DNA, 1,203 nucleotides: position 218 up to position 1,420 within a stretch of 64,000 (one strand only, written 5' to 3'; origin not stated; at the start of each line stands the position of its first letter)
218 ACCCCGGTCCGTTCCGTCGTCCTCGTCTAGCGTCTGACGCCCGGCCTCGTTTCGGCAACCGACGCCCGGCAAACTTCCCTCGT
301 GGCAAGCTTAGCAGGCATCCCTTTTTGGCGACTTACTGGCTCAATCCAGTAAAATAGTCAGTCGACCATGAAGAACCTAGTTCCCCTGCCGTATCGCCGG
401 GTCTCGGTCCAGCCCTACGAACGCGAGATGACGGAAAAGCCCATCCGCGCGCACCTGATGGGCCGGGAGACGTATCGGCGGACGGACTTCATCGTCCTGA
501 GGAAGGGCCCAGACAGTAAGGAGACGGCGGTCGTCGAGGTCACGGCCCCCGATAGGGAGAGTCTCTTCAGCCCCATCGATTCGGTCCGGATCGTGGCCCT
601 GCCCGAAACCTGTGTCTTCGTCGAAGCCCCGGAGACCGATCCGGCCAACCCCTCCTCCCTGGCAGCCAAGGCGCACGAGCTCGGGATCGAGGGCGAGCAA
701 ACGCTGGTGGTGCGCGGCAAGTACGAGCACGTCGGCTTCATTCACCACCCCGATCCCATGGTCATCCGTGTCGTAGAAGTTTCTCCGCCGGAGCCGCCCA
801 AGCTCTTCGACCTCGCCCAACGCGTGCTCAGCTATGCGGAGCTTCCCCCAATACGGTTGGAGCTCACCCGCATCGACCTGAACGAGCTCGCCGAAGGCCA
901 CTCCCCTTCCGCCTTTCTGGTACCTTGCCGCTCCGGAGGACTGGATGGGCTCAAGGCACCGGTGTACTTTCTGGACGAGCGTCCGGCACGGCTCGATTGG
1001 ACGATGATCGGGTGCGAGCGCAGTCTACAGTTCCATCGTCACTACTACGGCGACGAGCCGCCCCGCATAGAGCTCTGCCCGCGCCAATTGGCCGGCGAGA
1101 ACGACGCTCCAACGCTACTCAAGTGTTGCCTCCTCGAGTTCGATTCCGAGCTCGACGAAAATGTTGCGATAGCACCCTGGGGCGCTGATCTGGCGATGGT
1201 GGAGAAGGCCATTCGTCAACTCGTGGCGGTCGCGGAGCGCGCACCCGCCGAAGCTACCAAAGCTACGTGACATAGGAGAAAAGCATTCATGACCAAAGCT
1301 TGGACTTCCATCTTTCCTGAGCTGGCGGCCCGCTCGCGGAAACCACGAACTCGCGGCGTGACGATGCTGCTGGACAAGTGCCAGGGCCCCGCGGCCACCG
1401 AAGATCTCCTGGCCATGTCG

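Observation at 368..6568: ComA plus two divergent aspartase/fumarase-family lyases plus a fold-II PLP enzyme plus cytochrome c operon: candidate bacterial coenzyme-M-like or organosulfonate biosynthesis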

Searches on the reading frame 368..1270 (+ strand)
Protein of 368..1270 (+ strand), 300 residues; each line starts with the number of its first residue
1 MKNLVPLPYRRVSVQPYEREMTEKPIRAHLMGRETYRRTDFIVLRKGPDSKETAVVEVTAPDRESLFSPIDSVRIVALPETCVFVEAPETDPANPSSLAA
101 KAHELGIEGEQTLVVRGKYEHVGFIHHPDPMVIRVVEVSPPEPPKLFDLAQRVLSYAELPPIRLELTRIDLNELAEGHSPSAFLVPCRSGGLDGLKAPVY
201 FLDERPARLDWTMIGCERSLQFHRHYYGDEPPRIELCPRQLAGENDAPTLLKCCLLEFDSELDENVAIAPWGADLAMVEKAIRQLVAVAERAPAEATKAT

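Call 3: search_protein_families(library=pfam, proteins=[window:368-1270:+], max_evalue=0.01)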
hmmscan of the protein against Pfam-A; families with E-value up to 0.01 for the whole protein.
window:368-1270:+ (300 aa): 1 family
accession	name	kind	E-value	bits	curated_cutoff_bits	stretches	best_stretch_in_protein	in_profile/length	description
PF24830.1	DUF7714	-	1.1e-84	284.3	25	1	3-287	1-278/280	Family of unknown function (DUF7714)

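Call 4: search_protein_families(library=ncbifam, proteins=[window:368-1270:+], max_evalue=0.01)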
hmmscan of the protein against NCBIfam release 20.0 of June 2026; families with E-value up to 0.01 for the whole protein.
window:368-1270:+ (300 aa): 1 family
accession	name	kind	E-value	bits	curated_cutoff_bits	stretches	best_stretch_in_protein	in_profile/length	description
NF052538.2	CoM_XcbA_fam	subfamily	4e-133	443.2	150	1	2-288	6-291/293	XcbA family protein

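Call 11: find_encoding_contigs(protein=window:368-1270:+, flank=10000, max_places=6)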
Protein window:368-1270:+ (300 aa): 1 contig read that carries it; 1 place shown.
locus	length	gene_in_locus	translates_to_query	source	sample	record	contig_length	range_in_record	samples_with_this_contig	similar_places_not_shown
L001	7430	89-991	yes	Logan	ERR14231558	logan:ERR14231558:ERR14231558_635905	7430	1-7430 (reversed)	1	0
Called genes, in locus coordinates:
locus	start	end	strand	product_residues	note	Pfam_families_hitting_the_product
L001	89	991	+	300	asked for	PF24830:DUF7714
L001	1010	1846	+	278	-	PF02679:ComA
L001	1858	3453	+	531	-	PF00206:Lyase_1, PF14698:ASL_C2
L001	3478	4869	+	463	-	PF00206:Lyase_1, PF10397:ADSL_C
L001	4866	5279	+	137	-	PF13442:Cytochrome_CBB3, PF00034:Cytochrom_C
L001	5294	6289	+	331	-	PF00291:PALP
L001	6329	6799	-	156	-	-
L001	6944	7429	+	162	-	?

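Call 12: find_homologous_proteins(query=window:368-1267:+, max_evalue=0.001)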
Query window:368-1267:+ (300 aa): 1564 proteins with E <= 0.001 among 3466 candidates; the best 120 are listed.
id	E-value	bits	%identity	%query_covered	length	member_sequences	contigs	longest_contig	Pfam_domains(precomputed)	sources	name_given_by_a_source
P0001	2.2e-198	676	100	100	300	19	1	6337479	PF24830.2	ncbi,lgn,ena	-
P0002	5.0e-172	589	89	99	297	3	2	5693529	PF24830.2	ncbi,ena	-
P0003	7.8e-160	549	83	95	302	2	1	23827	PF24830.2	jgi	jgi:hypothetical protein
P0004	8.0e-151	520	79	97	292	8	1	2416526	PF24830.2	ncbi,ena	-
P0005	5.5e-150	517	79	97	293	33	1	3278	PF24830.2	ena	-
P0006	3.3e-149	514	77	98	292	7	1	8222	PF24830.2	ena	-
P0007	6.5e-149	513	77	98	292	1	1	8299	PF24830.2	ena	-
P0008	2.1e-148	512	76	98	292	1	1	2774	PF24830.2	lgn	-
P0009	2.7e-148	511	78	98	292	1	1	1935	PF24830.2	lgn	-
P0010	8.2e-148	510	76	97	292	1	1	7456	PF24830.2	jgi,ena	-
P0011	1.2e-147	509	76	97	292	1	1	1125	PF24830.2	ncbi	-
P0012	1.2e-147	509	80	95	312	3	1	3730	PF24830.2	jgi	-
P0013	1.4e-147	509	75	98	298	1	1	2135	PF24830.2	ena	-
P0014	4.1e-147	508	78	97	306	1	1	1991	PF24830.2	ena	-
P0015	4.4e-147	507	75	99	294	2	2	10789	PF24830.2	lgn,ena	-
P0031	6.1e-142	491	76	96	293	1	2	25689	PF24830.2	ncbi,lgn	-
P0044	1.2e-139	483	76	96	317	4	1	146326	PF24830.2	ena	-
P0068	7.5e-135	467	72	95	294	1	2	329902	PF24830.2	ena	-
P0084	1.5e-130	453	70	97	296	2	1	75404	PF24830.2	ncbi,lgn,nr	ncbi:MAG: hypothetical protein IT318_08715 [Anaerolineales bacterium]|nr:hypothetical protein [Anaer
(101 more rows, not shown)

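Call 15: search_dna_similar(query=window:368-1267:+, collection=plasmids, mode=protein, max_rows=30)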
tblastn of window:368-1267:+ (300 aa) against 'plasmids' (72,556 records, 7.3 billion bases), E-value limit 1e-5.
Records with a match: 6; places in all: 9; records where one place covers at least 80% of the query: 6.
Best place of each record, by identity: 60-80% 1; <60% 5.
By first word of the organism name: Mycolicibacterium 2; Methylocystis 2; Xanthobacter 1; Nocardioides 1.
By predicted mobility (MOB-suite, as given by PLSDB): conjugative 2; mobilizable 2; non-mobilizable 2.
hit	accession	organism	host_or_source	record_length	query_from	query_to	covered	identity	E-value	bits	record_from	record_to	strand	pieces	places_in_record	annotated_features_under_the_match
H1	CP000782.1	Xanthobacter autotrophicus Py2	-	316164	2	287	95%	63.4%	5e-115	371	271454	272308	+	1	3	conserved hypothetical protein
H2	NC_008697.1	Nocardioides sp. JS614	-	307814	1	300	100%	47.4%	3e-72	248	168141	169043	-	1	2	hypothetical protein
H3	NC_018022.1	Mycolicibacterium chubuense NBB4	-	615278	3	288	95%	47.6%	8e-74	253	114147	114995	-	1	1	hypothetical protein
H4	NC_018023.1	Mycolicibacterium chubuense NBB4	-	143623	3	288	95%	44.8%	1e-69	241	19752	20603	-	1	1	hypothetical protein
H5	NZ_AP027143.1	Methylocystis iwaonis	-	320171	3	286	95%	42.4%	1e-56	203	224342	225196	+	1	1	hypothetical protein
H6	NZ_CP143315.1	Methylocystis iwaonis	cell culture,rice rhizosphere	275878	3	286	95%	42.1%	2e-55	200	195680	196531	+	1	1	hypothetical protein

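Call 16: get_annotated_region(hit=H1, flank=9000)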
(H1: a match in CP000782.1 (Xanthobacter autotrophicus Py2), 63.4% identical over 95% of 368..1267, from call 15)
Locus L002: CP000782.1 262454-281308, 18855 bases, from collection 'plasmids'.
description: Xanthobacter autotrophicus Py2 plasmid pXAUT01, complete sequence
organism: Xanthobacter autotrophicus Py2 (NCBI taxid 78245)
taxonomy: Bacteria; Pseudomonadota; Alphaproteobacteria; Hyphomicrobiales; Xanthobacteraceae; Xanthobacter; Xanthobacter autotrophicus; Xanthobacter autotrophicus Py2
host: -; source: -; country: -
typing (MOB-suite, as given by PLSDB): conjugative; replicon rep_cluster_649; relaxase MOBQ; mating-pair formation MPF_T
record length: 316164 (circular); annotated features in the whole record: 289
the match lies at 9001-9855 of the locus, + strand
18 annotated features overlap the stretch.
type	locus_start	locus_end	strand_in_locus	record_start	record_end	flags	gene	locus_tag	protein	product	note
CDS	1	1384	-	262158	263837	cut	-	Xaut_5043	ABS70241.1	methylmalonyl-CoA mutase, large subunit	-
CDS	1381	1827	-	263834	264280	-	-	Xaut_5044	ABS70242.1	cobalamin B12-binding domain protein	-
CDS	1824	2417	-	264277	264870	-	-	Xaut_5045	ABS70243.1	transcriptional regulator, TetR family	-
CDS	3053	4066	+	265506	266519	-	-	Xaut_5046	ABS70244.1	conserved hypothetical protein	-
CDS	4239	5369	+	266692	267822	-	-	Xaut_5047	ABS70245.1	2-hydroxypropyl-CoM lyase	-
CDS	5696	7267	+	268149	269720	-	-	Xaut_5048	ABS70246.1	pyridine nucleotide-disulphide oxidoreductase dimerisation region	-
CDS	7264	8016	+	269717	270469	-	-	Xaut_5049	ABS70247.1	short-chain dehydrogenase/reductase SDR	-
CDS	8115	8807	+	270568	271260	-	-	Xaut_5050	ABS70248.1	short-chain dehydrogenase/reductase SDR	-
CDS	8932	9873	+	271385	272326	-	-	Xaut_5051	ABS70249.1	conserved hypothetical protein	-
CDS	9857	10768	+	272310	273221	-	-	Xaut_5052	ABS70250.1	Phosphosulfolactate synthase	-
CDS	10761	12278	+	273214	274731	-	-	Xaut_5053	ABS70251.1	fumarate lyase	-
CDS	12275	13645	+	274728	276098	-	-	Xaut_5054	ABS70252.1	fumarate lyase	-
CDS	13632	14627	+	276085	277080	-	-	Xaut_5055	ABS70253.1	1-aminocyclopropane-1-carboxylate deaminase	-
CDS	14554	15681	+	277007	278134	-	-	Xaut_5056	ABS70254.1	transcriptional regulator, LysR family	-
CDS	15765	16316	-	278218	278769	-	-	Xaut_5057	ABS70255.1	hypothetical protein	-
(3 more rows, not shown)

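Call 17: get_annotated_region(hit=H5, flank=9000)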
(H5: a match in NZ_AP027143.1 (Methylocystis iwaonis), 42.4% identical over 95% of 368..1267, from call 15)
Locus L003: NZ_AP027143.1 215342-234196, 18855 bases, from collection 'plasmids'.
description: Methylocystis iwaonis strain SS37A-Re plasmid pSS37A-Re-1, complete sequence
organism: Methylocystis iwaonis (NCBI taxid 2885079)
taxonomy: Bacteria; Pseudomonadota; Alphaproteobacteria; Hyphomicrobiales; Methylocystaceae; Methylocystis; Methylocystis iwaonis
host: -; source: -; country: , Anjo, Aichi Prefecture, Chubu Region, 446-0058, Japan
typing (MOB-suite, as given by PLSDB): non-mobilizable
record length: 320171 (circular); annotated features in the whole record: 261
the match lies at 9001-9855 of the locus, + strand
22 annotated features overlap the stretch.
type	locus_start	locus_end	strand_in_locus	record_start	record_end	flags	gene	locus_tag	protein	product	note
CDS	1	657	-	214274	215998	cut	-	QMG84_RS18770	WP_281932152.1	oxidoreductase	-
CDS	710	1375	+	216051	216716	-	-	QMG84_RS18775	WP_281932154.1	hypothetical protein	-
CDS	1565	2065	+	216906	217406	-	-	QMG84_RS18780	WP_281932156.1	cupin domain-containing protein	-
CDS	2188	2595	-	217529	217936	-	-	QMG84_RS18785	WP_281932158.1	DUF983 domain-containing protein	-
CDS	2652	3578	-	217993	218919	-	-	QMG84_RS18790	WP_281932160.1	Pnap_2097 family protein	GO:0009058 - biosynthetic process [Evidence IEA]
CDS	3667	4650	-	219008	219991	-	-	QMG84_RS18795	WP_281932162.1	sll0787 family AIR synthase-like protein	GO:0009058 - biosynthetic process [Evidence IEA]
CDS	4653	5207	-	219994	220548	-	-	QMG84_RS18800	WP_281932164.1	MSMEG_0567/Sll0786 family nitrogen starvation N-acetyltransferase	-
CDS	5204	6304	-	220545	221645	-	-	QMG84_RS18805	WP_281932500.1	MSMEG_0568 family radical SAM protein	GO:0009058 - biosynthetic process [Evidence IEA]; GO:0046500 - S-adenosylmethionine metabolic process [Evidence IEA]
CDS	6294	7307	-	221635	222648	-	-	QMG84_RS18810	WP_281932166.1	Nit6803 family nitrilase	GO:0009058 - biosynthetic process [Evidence IEA]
CDS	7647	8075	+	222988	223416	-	-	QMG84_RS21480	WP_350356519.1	OsmC family protein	GO:0006979 - response to oxidative stress [Evidence IEA]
CDS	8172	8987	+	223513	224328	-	-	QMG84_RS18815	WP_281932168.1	phosphosulfolactate synthase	-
CDS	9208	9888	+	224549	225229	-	-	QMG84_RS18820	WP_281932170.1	hypothetical protein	-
CDS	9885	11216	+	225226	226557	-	-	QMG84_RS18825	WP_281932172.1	adenylosuccinate lyase family protein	-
CDS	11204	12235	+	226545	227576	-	-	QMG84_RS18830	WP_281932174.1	pyridoxal-phosphate dependent enzyme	-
CDS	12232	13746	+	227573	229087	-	-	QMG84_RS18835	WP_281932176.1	argininosuccinate lyase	-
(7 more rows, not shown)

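Call 22: find_related_loci(query=A1, collection=genome_contigs, flank=10000)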
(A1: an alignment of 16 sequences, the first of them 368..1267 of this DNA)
Query A1 (300 aa) in genome_contigs; peptide patterns used: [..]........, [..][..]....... (x = any residue, [..] = any of these).
266 stretches matched a pattern; 245 encode a relative of the query (tblastn E <= 1e-3); the best 80 are kept; 80 distinct loci.
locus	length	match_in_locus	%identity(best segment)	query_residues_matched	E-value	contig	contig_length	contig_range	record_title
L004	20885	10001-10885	89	1-298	2e-176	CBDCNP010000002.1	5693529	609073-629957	MAG: Candidatus Marinacidobacterales bacterium isolate 830f3ca3-a0f5-4ab1-83b9-294b1c63e4d0 genome assembly, contig: con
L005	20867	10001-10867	79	1-292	3e-153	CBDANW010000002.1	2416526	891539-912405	MAG: Candidatus Marinacidobacterales bacterium isolate 58ad810b-317c-4b5b-8bc8-0cee20f92245 genome assembly, contig: con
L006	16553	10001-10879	74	1-295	2e-149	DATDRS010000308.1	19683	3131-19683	MAG TPA_asm: Anaerolineales bacterium isolate SMAG_U7983 k141_3433313, whole genome shotgun sequence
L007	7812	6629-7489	77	1-290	2e-149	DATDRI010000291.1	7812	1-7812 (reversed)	MAG TPA_asm: Vicinamibacteria bacterium isolate SMAG_U7973 k141_2027547, whole genome shotgun sequence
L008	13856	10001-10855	76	1-287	1e-149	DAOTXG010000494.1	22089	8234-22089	MAG TPA_asm: Anaerolineales bacterium isolate H20_231 k125_4398336, whole genome shotgun sequence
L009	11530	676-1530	77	1-287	2e-147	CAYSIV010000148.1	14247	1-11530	MAG TPA_asm: uncultured Anaerolineales bacterium isolate SRP119689_co1_311 genome assembly, contig: NODE_6106_length_142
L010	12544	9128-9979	75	1-287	6e-146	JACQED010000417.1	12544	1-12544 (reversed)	MAG: Chloroflexi bacterium isolate NC_groundwater_1012_Pr1_S-0.65um_63_12 Montesol18_Sp65_coassembly_scaffold_1039820, w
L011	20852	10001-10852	76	1-287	8e-144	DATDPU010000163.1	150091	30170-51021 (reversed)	MAG TPA_asm: Anaerolineae bacterium isolate SMAG_U7929 k141_2085028, whole genome shotgun sequence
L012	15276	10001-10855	76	1-287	1e-143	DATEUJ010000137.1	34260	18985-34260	MAG TPA_asm: Anaerolineae bacterium isolate SMAG_U8338 k141_2689508, whole genome shotgun sequence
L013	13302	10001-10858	69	3-289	7e-138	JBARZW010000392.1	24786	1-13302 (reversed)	MAG: Candidatus Promineifilaceae bacterium isolate MFD12960_ilm_asm_bin17 k127_273909, whole genome shotgun sequence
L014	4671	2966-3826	74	2-290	2e-139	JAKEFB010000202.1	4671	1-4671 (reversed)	MAG: Chloroflexota bacterium isolate PMV_2.24 PMV_2.24.k101_1976485, whole genome shotgun sequence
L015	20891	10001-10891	71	1-299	3e-136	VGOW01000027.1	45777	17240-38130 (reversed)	MAG: Chloroflexi bacterium isolate M_DeepCast_65m_m1_226 M_DeepCast_65m_m1_226_Ga0194120_10001317, whole genome shotgun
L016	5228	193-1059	71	1-291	4e-137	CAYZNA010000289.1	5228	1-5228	MAG TPA_asm: uncultured Anaerolineales bacterium isolate binchicken_co232_135 genome assembly, contig: NODE_29072_length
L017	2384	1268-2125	68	1-288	5e-140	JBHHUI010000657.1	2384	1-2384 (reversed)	MAG: Anaerolineales bacterium isolate S.6.sp1_bin.28 NODE_12536_length_2384_cov_3.453413, whole genome shotgun sequence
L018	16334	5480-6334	76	1-287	2e-132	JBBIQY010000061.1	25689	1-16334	MAG: Anaerolineae bacterium isolate STF170223_bin_337 NODE_920_length_25689_cov_37.2565, whole genome shotgun sequence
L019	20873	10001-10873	67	1-293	2e-131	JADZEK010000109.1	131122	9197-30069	MAG: Anaerolineales bacterium isolate SJ819 c_000001001852, whole genome shotgun sequence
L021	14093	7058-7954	66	1-296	6e-130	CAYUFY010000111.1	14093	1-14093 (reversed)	MAG TPA_asm: uncultured Anaerolineales bacterium isolate binchicken_co186_156 genome assembly, contig: NODE_5470_length_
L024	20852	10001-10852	68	2-287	3e-126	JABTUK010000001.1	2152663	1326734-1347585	MAG: Anaerolineales bacterium isolate H5_CFX5 seq001, whole genome shotgun sequence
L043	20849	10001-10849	64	1-285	1e-118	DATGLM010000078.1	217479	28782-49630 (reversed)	MAG TPA_asm: Ktedonobacteraceae bacterium isolate SMAG_U9886 k141_280250, whole genome shotgun sequence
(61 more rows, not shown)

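Call 25: find_encoding_contigs(protein=P0002, flank=10000, max_places=2)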
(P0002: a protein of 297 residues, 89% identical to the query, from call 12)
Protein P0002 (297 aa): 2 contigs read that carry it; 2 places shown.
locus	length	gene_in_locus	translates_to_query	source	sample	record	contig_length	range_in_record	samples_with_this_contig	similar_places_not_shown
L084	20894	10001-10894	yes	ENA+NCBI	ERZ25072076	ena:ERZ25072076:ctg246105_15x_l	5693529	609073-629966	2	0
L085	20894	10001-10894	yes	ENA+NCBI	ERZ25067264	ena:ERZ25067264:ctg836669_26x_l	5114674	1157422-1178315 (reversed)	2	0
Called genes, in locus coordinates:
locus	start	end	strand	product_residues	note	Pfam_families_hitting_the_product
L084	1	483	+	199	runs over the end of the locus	PF07238:PilZ (weak)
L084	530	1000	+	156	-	PF06803:DUF1232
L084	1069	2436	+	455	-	PF00115:COX1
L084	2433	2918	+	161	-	PF02433:FixO, PF00034:Cytochrom_C (faint)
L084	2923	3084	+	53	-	PF03597:FixS (weak)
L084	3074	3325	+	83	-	-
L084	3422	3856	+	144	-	PF02627:CMD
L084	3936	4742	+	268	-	PF00581:Rhodanese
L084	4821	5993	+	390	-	PF01717:Meth_synt_2, PF08267:Meth_synt_1 (faint)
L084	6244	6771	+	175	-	PF02566:OsmC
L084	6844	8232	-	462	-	PF01548:DEDD_Tnp_IS110, PF02371:Transposase_20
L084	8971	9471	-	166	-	-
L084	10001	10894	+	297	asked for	PF24830:DUF7714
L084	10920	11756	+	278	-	PF02679:ComA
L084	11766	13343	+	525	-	PF00206:Lyase_1, PF14698:ASL_C2 (weak)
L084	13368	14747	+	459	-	PF00206:Lyase_1, PF10397:ADSL_C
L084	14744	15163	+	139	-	PF00034:Cytochrom_C, PF13442:Cytochrome_CBB3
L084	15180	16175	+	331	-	PF00291:PALP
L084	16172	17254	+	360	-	PF03150:CCP_MauG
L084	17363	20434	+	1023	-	PF02012:BNR (faint), PF15902:Sortilin-Vps10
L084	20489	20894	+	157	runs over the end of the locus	PF00226:DnaJ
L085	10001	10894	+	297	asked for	PF24830:DUF7714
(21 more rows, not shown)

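Call 26: find_encoding_contigs(protein=P0004, flank=10000, max_places=2)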
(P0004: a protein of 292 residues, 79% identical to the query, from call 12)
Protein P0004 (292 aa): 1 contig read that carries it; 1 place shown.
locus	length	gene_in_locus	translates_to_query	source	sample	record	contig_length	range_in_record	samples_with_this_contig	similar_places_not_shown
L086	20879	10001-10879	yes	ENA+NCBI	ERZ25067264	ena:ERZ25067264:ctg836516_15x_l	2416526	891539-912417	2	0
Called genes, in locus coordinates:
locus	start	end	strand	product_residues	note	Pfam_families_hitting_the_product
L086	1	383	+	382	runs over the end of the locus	PF00593:TonB_dep_Rec_b-barrel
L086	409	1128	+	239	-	PF00753:Lactamase_B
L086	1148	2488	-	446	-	PF05231:MASE1, PF08448:PAS_4, PF07730:HisKA_3, PF02518:HATPase_c (weak)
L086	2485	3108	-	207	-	PF05231:MASE1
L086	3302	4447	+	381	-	PF13506:Glyco_transf_21, PF00535:Glycos_transf_2, PF10111:Glyco_tranf_2_2 (weak), PF13641:Glyco_tranf_2_3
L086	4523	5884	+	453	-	PF00115:COX1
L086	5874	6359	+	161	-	PF02433:FixO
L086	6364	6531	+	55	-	-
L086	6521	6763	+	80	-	-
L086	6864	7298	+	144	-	PF02627:CMD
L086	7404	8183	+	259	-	PF00581:Rhodanese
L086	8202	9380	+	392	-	PF01717:Meth_synt_2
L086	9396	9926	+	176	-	PF02566:OsmC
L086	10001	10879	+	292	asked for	PF24830:DUF7714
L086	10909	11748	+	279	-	PF02679:ComA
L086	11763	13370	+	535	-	PF00206:Lyase_1, PF14698:ASL_C2 (weak)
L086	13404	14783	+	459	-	PF00206:Lyase_1, PF10397:ADSL_C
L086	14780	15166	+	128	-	PF13442:Cytochrome_CBB3, PF00034:Cytochrom_C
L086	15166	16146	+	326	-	PF00291:PALP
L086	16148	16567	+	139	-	PF04379:DUF525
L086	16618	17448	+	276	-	PF08241:Methyltransf_11 (weak), PF08242:Methyltransf_12 (weak), PF13649:Methyltransf_25 (weak)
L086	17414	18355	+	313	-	PF00849:PseudoU_synth_2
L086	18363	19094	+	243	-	PF00994:MoCF_biosynth, PF24102:FLAD1_M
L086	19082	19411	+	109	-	-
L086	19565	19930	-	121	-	-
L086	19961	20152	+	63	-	-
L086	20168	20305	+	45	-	-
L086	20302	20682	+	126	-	PF05717:TnpB_IS66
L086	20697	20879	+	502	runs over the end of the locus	PF13005:zf-IS66 (weak), PF03050:DDE_Tnp_IS66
